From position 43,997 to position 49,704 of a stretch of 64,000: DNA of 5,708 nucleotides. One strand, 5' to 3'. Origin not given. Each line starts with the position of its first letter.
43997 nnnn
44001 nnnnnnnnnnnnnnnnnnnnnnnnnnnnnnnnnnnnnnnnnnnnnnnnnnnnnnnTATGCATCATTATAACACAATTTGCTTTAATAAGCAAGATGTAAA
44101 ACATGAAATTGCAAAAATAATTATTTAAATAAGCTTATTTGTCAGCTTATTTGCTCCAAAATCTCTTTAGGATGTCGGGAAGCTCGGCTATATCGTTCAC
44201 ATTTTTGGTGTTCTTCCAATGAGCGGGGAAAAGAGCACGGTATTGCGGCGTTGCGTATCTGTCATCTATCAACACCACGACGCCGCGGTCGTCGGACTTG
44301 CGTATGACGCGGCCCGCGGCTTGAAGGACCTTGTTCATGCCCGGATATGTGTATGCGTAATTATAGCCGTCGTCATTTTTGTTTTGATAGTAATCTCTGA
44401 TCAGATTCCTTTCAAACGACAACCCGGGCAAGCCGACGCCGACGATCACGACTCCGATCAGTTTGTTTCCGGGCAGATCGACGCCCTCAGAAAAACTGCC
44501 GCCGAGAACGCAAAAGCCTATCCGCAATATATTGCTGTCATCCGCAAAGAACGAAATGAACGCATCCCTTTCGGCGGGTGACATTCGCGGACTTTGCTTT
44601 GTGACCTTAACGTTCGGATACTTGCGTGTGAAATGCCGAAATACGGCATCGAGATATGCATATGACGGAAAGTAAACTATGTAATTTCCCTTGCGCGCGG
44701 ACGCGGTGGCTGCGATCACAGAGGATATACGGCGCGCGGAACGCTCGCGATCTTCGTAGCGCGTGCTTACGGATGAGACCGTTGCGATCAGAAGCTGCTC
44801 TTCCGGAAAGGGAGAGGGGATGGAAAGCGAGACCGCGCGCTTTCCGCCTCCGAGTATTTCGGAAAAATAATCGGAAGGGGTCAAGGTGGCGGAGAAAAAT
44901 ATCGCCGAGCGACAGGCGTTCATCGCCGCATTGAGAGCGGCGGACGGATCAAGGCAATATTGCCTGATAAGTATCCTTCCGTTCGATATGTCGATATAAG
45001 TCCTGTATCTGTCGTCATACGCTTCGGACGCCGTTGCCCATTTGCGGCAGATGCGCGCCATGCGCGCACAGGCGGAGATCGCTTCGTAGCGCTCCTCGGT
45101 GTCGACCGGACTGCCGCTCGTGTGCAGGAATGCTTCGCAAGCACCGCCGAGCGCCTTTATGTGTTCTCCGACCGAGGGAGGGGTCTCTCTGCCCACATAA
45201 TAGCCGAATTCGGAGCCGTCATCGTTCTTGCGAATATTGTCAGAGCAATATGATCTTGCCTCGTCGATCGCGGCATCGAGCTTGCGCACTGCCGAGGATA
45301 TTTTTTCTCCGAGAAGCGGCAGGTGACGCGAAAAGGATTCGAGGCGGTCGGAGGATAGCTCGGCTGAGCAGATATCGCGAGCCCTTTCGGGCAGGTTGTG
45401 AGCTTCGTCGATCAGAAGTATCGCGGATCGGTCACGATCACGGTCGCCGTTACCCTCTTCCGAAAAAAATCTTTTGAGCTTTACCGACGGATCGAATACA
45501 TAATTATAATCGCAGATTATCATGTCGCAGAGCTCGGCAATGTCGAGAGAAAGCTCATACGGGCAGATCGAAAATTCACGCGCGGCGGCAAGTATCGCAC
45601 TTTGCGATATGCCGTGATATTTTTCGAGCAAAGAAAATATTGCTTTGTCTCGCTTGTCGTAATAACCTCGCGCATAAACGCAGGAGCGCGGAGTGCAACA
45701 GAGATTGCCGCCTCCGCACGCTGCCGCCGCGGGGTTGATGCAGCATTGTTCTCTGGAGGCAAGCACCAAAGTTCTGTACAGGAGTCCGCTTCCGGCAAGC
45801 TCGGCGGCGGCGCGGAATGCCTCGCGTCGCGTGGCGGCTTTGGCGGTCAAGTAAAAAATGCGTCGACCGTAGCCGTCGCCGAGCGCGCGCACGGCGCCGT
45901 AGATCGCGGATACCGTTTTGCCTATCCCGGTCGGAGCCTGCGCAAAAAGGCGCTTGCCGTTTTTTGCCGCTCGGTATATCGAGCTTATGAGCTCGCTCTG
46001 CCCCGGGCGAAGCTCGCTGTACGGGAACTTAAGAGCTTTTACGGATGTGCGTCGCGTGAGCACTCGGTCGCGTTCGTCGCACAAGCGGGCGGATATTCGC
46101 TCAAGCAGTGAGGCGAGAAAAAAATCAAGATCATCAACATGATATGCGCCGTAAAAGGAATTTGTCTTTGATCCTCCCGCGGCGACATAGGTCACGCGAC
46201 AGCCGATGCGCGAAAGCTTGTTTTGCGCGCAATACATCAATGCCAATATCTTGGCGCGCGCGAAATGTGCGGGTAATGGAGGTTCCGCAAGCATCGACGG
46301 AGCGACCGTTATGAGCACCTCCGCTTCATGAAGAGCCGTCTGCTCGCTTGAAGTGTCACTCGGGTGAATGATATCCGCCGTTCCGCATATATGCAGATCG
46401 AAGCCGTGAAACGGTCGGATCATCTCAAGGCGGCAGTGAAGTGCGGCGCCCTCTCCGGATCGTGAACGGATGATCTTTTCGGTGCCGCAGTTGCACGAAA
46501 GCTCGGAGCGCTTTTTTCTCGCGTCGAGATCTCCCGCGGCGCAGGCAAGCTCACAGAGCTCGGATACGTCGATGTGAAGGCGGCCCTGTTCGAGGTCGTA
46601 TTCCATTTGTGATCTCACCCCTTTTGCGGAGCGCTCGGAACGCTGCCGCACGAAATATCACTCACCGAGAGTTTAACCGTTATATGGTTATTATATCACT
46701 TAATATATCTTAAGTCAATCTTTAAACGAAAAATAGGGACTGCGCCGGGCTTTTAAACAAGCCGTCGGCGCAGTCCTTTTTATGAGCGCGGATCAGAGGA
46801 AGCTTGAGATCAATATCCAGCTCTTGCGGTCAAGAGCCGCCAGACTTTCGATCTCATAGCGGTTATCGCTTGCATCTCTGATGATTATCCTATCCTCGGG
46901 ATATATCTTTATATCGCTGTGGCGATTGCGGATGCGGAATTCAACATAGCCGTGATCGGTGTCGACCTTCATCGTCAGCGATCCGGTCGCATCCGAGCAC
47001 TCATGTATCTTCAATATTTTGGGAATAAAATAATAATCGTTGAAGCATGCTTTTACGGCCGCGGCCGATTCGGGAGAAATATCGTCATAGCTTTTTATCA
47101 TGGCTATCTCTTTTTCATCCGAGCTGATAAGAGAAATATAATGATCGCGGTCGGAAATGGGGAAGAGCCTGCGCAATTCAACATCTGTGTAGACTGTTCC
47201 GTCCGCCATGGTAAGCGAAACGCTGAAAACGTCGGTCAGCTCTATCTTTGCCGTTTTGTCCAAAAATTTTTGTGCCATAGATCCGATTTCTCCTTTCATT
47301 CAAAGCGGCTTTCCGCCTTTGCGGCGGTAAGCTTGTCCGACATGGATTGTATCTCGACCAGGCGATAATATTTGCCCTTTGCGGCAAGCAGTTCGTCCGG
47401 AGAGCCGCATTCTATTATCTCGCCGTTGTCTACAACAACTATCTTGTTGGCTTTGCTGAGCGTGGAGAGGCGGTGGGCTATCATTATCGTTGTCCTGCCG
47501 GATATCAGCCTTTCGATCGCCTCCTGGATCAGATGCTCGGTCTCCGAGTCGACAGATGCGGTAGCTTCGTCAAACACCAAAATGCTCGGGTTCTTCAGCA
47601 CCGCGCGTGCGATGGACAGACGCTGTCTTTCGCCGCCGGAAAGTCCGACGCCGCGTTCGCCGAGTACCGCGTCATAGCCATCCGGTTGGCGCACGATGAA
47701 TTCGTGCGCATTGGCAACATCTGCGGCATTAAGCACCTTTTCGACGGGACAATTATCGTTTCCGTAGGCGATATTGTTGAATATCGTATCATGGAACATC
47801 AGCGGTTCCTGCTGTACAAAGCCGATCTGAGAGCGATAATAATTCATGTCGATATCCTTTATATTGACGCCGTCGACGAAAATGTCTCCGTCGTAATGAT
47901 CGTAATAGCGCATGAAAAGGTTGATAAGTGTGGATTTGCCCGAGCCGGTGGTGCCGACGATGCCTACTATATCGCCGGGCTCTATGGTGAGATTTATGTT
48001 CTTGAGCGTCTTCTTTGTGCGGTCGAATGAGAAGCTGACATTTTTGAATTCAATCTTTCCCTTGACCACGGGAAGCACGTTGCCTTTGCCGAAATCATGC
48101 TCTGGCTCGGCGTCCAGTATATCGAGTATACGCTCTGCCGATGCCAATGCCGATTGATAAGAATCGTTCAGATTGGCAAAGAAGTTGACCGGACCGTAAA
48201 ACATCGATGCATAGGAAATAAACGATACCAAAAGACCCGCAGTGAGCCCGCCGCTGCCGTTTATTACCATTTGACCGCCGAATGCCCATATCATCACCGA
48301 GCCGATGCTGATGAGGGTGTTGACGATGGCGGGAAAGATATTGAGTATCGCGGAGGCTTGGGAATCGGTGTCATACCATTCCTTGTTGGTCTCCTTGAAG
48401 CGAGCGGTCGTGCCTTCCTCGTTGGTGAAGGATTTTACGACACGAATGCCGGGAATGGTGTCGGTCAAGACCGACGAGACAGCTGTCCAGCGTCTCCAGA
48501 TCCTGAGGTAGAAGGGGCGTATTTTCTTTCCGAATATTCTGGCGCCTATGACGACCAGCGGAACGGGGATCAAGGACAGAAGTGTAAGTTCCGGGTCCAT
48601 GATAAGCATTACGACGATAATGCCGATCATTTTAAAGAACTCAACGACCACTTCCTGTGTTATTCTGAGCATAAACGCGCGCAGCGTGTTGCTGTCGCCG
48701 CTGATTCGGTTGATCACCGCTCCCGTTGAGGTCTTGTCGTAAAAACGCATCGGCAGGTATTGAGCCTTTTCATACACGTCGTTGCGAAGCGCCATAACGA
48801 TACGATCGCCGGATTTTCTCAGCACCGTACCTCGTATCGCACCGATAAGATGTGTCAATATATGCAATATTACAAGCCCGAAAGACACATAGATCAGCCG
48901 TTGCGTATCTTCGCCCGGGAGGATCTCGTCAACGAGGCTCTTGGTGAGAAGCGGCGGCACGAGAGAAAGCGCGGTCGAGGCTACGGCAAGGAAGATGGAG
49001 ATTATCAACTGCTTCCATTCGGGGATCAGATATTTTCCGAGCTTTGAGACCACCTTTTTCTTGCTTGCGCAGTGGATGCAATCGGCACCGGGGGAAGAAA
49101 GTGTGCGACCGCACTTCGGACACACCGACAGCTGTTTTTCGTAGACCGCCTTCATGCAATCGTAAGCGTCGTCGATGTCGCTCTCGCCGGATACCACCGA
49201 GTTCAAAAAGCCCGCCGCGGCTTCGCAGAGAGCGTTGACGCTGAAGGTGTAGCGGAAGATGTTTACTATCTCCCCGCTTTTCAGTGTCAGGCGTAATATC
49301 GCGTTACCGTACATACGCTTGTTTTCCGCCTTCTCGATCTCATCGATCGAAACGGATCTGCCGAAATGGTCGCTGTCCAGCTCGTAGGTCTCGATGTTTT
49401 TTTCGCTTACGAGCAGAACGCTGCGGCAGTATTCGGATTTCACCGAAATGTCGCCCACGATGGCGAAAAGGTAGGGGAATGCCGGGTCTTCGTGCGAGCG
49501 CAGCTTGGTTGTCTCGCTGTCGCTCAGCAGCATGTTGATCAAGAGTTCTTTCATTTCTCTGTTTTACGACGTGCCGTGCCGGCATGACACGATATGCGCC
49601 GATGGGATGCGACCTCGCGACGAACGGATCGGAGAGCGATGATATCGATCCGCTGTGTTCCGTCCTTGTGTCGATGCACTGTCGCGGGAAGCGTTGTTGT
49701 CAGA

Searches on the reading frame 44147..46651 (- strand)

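Call 14: search_protein_families(library=pfam, proteins=[window:44147-46651:-])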
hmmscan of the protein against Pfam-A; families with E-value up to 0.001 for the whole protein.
window:44147-46651:- (834 aa): 5 families
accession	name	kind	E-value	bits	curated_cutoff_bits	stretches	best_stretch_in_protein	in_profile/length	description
PF13307.12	Helicase_C_2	-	1.8e-42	145.7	25.3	1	649-814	4-169/170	Helicase C-terminal domain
PF06733.21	DEAD_2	-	7e-15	55.5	21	1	293-437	29-172/172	DEAD_2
PF06777.17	HBB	-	1.1e-11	45.2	30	1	537-634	100-190/190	Helical and beta-bridge domain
PF00270.35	DEAD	-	1e-05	25.8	26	1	216-271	2-54/167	DEAD/DEAH box helicase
PF04851.21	ResIII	-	4e-05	24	22.5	0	213-257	3-48/164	Type III restriction enzyme, res subunit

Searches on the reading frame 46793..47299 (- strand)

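Call 56: search_protein_families(library=pfam, proteins=[window:46793-47299:-])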
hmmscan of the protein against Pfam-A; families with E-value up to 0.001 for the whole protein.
window:46793-47299:- (168 aa): 1 family
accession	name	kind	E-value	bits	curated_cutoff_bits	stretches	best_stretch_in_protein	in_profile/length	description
PF08909.16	DUF1854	-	8.3e-40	136.1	26.8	1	37-167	1-130/130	Domain of unknown function (DUF1854)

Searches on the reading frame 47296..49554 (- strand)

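Call 56: search_protein_families(library=pfam, proteins=[window:47296-49554:-])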
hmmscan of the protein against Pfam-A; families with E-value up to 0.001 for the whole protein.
window:47296-49554:- (752 aa): 3 families
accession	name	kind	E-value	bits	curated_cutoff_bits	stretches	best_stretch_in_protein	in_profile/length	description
PF00664.28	ABC_membrane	-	1.5e-48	166.3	28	1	183-456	1-274/274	ABC transporter transmembrane region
PF00005.33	ABC_tran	-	4.2e-30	105.6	25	1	517-666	1-137/137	ABC transporter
PF02463.25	SMC_N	-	7.7e-05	22.7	40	0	637-708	136-211/220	RecF/RecN/SMC N terminal domain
